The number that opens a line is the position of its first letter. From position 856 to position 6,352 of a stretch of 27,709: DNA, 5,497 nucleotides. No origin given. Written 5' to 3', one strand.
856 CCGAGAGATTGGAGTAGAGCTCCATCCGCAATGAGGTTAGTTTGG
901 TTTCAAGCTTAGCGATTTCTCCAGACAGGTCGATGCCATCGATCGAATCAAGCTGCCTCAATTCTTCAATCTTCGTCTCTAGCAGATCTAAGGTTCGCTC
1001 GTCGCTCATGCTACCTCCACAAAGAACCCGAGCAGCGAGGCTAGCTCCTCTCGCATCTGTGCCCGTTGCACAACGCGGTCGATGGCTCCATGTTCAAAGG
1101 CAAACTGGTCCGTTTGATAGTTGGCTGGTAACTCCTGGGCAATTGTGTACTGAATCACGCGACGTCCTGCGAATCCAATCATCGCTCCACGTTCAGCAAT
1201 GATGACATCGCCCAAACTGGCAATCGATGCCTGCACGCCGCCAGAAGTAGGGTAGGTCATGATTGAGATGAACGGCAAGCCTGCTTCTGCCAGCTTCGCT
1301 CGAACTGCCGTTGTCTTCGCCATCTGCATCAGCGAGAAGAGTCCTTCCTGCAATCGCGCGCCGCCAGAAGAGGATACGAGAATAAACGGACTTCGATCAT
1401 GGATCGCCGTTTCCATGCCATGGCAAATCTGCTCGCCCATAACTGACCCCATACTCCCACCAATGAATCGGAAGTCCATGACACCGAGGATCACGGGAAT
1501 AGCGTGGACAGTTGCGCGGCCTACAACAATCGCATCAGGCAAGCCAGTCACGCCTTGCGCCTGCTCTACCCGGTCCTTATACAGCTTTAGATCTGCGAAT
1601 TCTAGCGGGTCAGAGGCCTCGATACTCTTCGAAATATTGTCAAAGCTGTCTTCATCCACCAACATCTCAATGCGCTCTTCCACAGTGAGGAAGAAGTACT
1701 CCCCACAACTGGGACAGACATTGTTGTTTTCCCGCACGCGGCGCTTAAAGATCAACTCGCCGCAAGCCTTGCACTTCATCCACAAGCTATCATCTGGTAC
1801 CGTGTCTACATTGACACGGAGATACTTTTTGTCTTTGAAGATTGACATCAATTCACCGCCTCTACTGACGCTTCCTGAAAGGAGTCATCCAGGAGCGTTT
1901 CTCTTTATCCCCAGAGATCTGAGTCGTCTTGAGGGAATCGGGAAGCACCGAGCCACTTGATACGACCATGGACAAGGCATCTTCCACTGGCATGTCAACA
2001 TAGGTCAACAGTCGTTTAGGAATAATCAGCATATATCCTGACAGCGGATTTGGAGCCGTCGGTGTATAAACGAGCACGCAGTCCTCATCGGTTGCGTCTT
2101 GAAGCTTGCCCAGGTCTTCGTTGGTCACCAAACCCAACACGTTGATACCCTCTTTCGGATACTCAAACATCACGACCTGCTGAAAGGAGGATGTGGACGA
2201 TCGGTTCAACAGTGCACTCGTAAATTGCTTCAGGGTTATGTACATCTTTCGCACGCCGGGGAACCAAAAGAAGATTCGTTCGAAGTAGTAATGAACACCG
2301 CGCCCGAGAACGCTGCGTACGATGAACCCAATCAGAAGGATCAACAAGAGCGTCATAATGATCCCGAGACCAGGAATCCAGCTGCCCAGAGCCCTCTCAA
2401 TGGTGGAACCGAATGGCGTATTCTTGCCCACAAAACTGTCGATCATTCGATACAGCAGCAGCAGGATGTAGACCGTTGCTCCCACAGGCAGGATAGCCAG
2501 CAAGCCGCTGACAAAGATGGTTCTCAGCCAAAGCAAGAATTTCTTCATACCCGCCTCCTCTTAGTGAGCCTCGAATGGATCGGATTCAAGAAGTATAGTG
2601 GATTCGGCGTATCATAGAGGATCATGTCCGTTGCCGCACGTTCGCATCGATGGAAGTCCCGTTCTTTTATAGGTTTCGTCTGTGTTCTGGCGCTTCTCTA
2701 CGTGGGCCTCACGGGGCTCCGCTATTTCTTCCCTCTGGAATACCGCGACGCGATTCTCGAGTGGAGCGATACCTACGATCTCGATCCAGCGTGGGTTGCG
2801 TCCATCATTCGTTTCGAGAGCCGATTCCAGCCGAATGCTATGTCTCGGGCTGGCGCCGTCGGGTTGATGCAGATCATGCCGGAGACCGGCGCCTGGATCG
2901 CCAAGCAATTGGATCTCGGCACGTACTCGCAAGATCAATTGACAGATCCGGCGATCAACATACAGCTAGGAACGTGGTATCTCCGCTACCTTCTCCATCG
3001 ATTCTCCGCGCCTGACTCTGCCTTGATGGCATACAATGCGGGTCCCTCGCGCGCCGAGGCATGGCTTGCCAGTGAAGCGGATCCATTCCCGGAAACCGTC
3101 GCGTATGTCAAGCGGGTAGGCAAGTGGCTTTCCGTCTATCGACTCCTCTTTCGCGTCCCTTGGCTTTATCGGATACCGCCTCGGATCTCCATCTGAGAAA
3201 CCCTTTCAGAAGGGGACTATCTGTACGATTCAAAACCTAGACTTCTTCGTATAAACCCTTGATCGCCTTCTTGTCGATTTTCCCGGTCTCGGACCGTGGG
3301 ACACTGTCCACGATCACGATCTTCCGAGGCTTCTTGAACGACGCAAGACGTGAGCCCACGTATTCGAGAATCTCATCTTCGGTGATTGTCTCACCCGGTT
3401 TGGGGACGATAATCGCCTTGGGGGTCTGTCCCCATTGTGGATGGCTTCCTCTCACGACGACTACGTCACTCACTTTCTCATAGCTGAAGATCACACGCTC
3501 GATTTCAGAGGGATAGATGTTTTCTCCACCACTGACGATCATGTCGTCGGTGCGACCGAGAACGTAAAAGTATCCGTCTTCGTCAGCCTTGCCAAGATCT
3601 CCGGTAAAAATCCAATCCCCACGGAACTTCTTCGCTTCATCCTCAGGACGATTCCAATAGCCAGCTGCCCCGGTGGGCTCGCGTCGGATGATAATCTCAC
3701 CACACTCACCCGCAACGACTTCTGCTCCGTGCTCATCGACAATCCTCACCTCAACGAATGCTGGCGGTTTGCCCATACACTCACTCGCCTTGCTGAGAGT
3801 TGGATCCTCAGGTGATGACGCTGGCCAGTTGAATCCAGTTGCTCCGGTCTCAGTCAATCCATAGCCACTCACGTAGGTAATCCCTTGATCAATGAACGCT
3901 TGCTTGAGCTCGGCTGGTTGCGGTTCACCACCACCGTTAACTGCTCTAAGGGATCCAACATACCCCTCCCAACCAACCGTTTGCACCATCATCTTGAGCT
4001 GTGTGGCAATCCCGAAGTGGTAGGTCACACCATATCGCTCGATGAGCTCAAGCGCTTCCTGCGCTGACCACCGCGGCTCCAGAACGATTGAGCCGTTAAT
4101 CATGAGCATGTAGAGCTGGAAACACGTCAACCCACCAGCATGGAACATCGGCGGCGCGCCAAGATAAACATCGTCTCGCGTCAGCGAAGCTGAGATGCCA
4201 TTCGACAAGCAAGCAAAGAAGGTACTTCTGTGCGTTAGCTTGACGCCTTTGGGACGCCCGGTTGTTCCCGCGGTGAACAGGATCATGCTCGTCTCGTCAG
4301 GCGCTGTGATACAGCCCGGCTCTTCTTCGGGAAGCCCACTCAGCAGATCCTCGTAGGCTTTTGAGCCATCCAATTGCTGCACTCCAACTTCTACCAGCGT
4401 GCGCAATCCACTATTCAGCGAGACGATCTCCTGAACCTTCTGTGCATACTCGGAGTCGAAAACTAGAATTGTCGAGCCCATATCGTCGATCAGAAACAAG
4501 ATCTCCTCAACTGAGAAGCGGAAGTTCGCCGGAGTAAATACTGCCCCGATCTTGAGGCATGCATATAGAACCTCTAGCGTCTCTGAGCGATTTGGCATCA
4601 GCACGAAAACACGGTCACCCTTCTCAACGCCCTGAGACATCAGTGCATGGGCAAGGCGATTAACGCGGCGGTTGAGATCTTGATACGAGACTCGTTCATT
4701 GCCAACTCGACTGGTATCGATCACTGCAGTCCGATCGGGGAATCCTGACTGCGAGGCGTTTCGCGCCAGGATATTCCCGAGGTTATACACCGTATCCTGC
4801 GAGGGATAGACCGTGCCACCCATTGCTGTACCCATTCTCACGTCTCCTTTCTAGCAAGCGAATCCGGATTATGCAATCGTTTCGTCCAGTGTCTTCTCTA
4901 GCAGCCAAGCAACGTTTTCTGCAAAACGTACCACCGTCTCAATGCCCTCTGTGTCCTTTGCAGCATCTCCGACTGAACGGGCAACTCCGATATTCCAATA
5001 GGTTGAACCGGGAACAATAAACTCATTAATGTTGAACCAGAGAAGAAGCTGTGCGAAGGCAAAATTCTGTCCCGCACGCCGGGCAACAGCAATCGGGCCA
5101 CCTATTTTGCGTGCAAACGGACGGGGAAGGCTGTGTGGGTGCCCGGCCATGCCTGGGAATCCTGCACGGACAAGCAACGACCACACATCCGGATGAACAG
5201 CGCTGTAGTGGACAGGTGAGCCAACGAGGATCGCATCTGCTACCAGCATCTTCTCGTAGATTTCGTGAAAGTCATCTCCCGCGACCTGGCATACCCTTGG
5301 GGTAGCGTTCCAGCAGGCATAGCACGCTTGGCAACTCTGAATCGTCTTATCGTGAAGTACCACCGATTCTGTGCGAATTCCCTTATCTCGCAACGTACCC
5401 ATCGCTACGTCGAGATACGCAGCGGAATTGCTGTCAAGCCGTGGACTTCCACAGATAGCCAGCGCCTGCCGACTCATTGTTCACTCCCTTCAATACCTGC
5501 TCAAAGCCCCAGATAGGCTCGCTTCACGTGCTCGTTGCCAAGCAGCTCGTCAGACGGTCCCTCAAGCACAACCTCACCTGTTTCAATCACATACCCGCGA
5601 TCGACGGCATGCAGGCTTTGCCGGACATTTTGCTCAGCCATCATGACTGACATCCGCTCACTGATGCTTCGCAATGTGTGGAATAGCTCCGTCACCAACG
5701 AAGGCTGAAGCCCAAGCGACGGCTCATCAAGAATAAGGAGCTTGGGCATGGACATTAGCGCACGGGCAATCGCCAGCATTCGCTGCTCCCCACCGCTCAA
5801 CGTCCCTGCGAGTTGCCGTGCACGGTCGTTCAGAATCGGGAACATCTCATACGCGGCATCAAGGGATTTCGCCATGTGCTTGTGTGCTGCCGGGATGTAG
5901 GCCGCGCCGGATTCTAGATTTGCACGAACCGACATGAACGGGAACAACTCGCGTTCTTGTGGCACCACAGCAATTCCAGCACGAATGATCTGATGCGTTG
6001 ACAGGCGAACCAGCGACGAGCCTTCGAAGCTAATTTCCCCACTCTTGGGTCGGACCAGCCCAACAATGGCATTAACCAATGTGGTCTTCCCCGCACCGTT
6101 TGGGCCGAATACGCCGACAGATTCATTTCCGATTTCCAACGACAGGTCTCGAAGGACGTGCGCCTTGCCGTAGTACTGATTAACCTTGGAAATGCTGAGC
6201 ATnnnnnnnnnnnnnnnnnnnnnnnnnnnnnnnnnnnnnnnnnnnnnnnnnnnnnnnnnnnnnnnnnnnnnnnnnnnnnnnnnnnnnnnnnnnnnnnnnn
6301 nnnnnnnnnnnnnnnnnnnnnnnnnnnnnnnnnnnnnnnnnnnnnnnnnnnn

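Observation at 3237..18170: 16-gene operon that looks like a complete ester capture, import, activation and cleavage route, possibly for PHA/3-hydroxyacyl esters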

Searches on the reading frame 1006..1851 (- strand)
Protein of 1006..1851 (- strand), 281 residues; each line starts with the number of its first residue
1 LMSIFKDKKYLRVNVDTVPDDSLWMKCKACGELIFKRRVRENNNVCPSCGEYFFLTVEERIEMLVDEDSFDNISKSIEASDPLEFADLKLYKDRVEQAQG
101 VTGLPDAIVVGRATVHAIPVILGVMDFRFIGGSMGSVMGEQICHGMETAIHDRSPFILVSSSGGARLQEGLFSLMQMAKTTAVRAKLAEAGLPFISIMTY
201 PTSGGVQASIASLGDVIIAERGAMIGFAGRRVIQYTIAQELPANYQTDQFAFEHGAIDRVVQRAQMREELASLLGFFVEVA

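Call 68: search_protein_families(library=pfam, proteins=[window:1006-1851:-], max_evalue=0.0001)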
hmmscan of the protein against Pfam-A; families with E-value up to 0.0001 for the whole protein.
window:1006-1851:- (281 aa): 2 families
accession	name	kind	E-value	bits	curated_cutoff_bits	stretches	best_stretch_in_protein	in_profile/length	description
PF01039.27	Carboxyl_trans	-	3.5e-18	66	22.3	1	55-246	8-186/493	Carboxyl transferase domain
PF17848.7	Zn_ribbon_ACC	-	2.3e-09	37.7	24.5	1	24-49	1-26/26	Acetyl-CoA carboxylase zinc finger domain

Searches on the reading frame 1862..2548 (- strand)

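Call 7: search_protein_families(library=ncbifam, proteins=[window:1862-2548:-], max_evalue=0.00001)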
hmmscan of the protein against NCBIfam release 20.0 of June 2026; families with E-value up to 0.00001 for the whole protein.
window:1862-2548:- (228 aa): 0 families

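Call 68: search_protein_families(library=pfam, proteins=[window:1862-2548:-], max_evalue=0.0001)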
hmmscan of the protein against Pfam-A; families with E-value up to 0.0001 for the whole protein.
window:1862-2548:- (228 aa): 1 family
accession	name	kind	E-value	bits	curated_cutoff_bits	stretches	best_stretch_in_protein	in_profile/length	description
PF04367.18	DUF502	-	1.1e-27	96.5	23.8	1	64-170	1-107/107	Protein of unknown function (DUF502)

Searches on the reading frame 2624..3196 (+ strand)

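Call 5: search_protein_families(library=pfam, proteins=[window:2624-3196:+])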
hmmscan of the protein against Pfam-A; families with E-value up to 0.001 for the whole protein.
window:2624-3196:+ (190 aa): 1 family
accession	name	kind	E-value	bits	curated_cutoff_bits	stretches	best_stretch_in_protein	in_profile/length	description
PF01464.25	SLT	-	1.3e-30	105.8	21.3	1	43-151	2-108/117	Transglycosylase SLT domain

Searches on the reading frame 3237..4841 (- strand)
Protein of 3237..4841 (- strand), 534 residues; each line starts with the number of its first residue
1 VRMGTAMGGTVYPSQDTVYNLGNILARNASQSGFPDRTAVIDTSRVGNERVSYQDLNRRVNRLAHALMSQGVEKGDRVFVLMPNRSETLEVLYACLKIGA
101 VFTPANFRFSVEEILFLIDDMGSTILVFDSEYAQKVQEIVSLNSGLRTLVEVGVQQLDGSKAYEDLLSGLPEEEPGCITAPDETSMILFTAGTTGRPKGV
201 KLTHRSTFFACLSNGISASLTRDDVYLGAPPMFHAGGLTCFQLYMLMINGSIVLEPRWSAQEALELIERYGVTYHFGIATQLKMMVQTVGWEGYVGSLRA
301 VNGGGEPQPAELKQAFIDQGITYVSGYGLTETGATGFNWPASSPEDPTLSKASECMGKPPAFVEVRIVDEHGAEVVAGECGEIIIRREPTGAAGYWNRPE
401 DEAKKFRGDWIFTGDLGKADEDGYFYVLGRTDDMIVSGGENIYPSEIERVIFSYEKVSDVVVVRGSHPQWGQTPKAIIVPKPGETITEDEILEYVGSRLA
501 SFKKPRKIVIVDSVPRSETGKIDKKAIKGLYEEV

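Call 5: search_protein_families(library=pfam, proteins=[window:3237-4841:-])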
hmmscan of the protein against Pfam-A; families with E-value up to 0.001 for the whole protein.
window:3237-4841:- (534 aa): 2 families
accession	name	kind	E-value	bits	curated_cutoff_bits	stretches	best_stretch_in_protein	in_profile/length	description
PF00501.34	AMP-binding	-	5.2e-77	259.6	29.9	1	32-396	6-384/384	AMP-binding enzyme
PF13193.12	AMP-binding_C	-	5.8e-17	62.8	24.5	1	446-521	1-76/76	AMP-binding enzyme C-terminal domain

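Call 7: search_protein_families(library=ncbifam, proteins=[window:3237-4841:-], max_evalue=0.00001)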
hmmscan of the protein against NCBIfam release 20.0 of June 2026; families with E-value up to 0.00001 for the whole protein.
window:3237-4841:- (534 aa): 107 families (the best 25 are shown)
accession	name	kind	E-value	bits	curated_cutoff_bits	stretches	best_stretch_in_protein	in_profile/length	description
NF004837.0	PRK06187.1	subfamily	7.4e-127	423.8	476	1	15-532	4-523/531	long-chain-fatty-acid--CoA ligase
NF005307.0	PRK06839.1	equivalog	1.5e-105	353.7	748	1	35-527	16-489/496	o-succinylbenzoate--CoA ligase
NF052269.1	Staph_lig_FadD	equivalog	3.4e-105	352.2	650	1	36-531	15-493/499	long-chain-fatty-acid--CoA ligase FadD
NF006182.0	PRK08316.1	subfamily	2.8e-95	319.8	663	1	20-532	12-518/523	fatty acyl-CoA synthetase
NF005676.0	PRK07470.1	equivalog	2.9e-95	319.9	774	1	7-529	8-527/544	acyl-CoA synthetase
NF002966.0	PRK03640.1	equivalog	1.9e-93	313.7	556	1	34-531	15-480/483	o-succinylbenzoate--CoA ligase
NF006572.0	PRK09088.1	equivalog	4.2e-88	296.2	696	1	35-528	15-484/491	acyl-CoA synthetase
NF006181.0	PRK08314.1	subfamily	4.3e-87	292.7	705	2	178-524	200-547/563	long-chain-fatty-acid--CoA ligase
NF005857.1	PRK07786.1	exception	2.7e-85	286.8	733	1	35-528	23-509/513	fatty-acid--CoA ligase FadD5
NF005702.0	PRK07514.1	subfamily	1.4e-84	284.3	558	1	38-532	17-501/506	malonyl-CoA synthase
NF004797.0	PRK06145.1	equivalog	7.3e-84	281.9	850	1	23-531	6-495/499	acyl-CoA synthetase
NF005863.0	PRK07798.1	subfamily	1.5e-82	277.9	543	1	19-528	4-528/540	acyl-CoA synthetase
NF006020.0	PRK08162.1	subfamily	8.9e-79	265.3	677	1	32-527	30-534/545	acyl-CoA synthetase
NF009071.0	PRK12406.1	subfamily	8.8e-78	261.9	701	1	46-531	8-502/510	acyl-CoA synthetase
NF004808.0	PRK06155.1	equivalog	1.2e-77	261.4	722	1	21-527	23-518/542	ATP-dependent acyl-CoA ligase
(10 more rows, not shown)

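Call 20: search_solved_structures(query=window:3237-4841:-, max_evalue=1e-40)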
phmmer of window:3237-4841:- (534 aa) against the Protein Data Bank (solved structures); distinct sequences matched with E-value up to 1e-40: 53.
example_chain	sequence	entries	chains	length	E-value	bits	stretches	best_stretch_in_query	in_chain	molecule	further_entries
8wev_A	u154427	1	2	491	7.4e-89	301.9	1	44-527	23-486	Feruloyl-CoA Synthetase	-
8weu_A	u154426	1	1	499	7.4e-89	301.9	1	44-527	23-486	Fatty-acyl-CoA synthase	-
3r44_A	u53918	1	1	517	3.5e-75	256.7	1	15-531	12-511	fatty acyl CoA synthetase FADD13 (FATTY-ACYL-CoA SYNTHETASE)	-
3ivr_A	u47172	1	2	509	3.6e-74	253.4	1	20-530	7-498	Putative long-chain-fatty-acid CoA ligase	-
8r2q_A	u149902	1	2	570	9.6e-70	238.8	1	46-528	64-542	Probable fatty-acid-CoA ligase FadD5 (Fatty-acid-CoA synthetase) (Fatty-acid-CoA synthase)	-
5x8f_A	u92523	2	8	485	6.8e-68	232.7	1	48-528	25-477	2-succinylbenzoate--CoA ligase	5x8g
5buq_A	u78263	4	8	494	9.4e-67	228.9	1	48-528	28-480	2-succinylbenzoate--CoA ligase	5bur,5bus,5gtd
4fuq_A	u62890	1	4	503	9.4e-65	222.3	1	24-533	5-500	Malonyl CoA synthetase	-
4fut_A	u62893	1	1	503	6.4e-64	219.6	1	24-533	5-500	Malonyl CoA synthetase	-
4gxq_A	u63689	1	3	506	1.5e-61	211.7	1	24-533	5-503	Malonyl CoA synthetase, Benzoate-CoA ligase Chimeric protein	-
4gxr_A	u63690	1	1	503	2.6e-61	210.9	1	24-533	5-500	Malonyl CoA synthetase, Benzoate-CoA ligase Chimeric protein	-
6mfy_A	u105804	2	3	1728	4.9e-58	200.1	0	33-527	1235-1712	Linear gramicidin synthase subunit A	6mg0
6mfz_A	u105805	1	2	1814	6.1e-58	199.8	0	33-527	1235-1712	Linear gramicidin synthase subunit A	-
9be3_A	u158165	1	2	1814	6.1e-58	199.8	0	33-527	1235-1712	Linear gramicidin synthase subunit A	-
9be4_A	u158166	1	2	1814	6.1e-58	199.8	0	33-527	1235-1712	Linear gramicidin synthase subunit A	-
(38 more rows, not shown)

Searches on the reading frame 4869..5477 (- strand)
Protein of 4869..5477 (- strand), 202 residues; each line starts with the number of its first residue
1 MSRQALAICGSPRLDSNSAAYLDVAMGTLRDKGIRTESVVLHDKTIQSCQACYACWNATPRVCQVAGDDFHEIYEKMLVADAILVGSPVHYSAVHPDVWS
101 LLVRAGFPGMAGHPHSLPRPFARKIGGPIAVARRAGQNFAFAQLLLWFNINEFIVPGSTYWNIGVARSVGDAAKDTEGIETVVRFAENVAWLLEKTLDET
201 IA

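Call 5: search_protein_families(library=pfam, proteins=[window:4869-5477:-])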
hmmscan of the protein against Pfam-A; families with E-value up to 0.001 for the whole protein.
window:4869-5477:- (202 aa): 1 family
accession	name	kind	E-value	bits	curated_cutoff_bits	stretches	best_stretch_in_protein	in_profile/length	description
PF03358.20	FMN_red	-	1e-17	64.6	24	1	6-165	4-149/152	NADPH-dependent FMN reductase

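Call 7: search_protein_families(library=ncbifam, proteins=[window:4869-5477:-], max_evalue=0.00001)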
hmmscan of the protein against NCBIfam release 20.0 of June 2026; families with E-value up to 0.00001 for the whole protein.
window:4869-5477:- (202 aa): 0 families

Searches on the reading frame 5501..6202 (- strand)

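Call 5: search_protein_families(library=pfam, proteins=[window:5501-6202:-])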
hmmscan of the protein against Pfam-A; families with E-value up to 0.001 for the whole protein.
window:5501-6202:- (233 aa): 5 families
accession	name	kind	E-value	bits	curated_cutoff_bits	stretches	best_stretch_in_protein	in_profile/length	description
PF00005.33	ABC_tran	-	4.8e-33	115.1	25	1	19-162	3-136/137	ABC transporter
PF13304.12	AAA_21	-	7.8e-11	43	27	1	129-182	232-288/304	AAA domain, putative AbiEii toxin, Type IV TA system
PF13476.12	AAA_23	-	2.3e-05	25.5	27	1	3-47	3-40/201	AAA domain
PF02463.25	SMC_N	-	0.00012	22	40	0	20-184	18-190/220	RecF/RecN/SMC N terminal domain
PF13555.12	AAA_29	-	0.00014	21.9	27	1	27-62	22-57/61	P-loop containing region of AAA domain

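Call 7: search_protein_families(library=ncbifam, proteins=[window:5501-6202:-], max_evalue=0.00001)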
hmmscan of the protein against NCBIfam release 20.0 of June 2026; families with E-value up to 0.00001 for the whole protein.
window:5501-6202:- (233 aa): 184 families (the best 25 are shown)
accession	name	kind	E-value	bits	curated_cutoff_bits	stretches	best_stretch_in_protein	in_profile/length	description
NF008626.0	PRK11614.1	equivalog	9.4e-65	218.4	441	1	1-232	5-236/237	high-affinity branched-chain amino acid ABC transporter ATP-binding protein LivF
TIGR03410.1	urea_trans_UrtE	equivalog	7.2e-64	215.4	285.8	1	2-227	1-225/230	urea ABC transporter ATP-binding subunit UrtE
TIGR04406.1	LPS_export_lptB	equivalog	5e-51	173.3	240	1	2-232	2-234/239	LPS export ABC transporter ATP-binding protein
NF008144.0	PRK10895.1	equivalog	2.6e-37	128.6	381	1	5-232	7-236/241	LPS export ABC transporter ATP-binding protein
TIGR03411.1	urea_trans_UrtD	equivalog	1.6e-36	126.2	304.1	1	1-232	2-241/242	urea ABC transporter ATP-binding protein UrtD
TIGR03864.1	PQQ_ABC_ATP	hypoth_equivalog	1.3e-35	123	302.25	1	2-226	2-225/236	ABC transporter, ATP-binding subunit, PQQ-dependent alcohol dehydrogenase system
NF008449.1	PRK11300.1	equivalog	6.1e-35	120.7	362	1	1-232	5-253/255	high-affinity branched-chain amino acid ABC transporter ATP-binding protein LivG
TIGR01188.1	drrA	subfamily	3.3e-34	118.5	312.45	1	10-220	2-211/302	daunorubicin resistance ABC transporter, ATP-binding protein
TIGR02142.1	modC_ABC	equivalog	3.2e-33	115.4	285.05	1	19-226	15-225/353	molybdenum ABC transporter ATP-binding protein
NF010060.0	PRK13537.1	equivalog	1.6e-32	112.7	521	1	2-223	16-236/314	nodulation factor ABC transporter ATP-binding protein NodI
NF010059.0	PRK13536.1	equivalog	8.6e-32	110.2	549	1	3-222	45-263/342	nodulation factor ABC transporter ATP-binding protein NodI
TIGR03265.1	PhnT2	equivalog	1.4e-31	110.1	457.7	1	2-219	5-221/353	putative 2-aminoethylphosphonate ABC transporter ATP-binding protein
TIGR03375.1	type_I_sec_LssB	subfamily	1.6e-31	109.3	693.1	1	13-223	479-691/696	type I secretion system permease/ATPase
NF040840.2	tungstate_WtpC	equivalog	6.9e-31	107.8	440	1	1-221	1-219/347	tungstate ABC transporter ATP-binding protein WtpC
NF007027.0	PRK09493.1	equivalog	2.8e-30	105.4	379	1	1-228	1-231/240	glutamine ABC transporter ATP-binding protein GlnQ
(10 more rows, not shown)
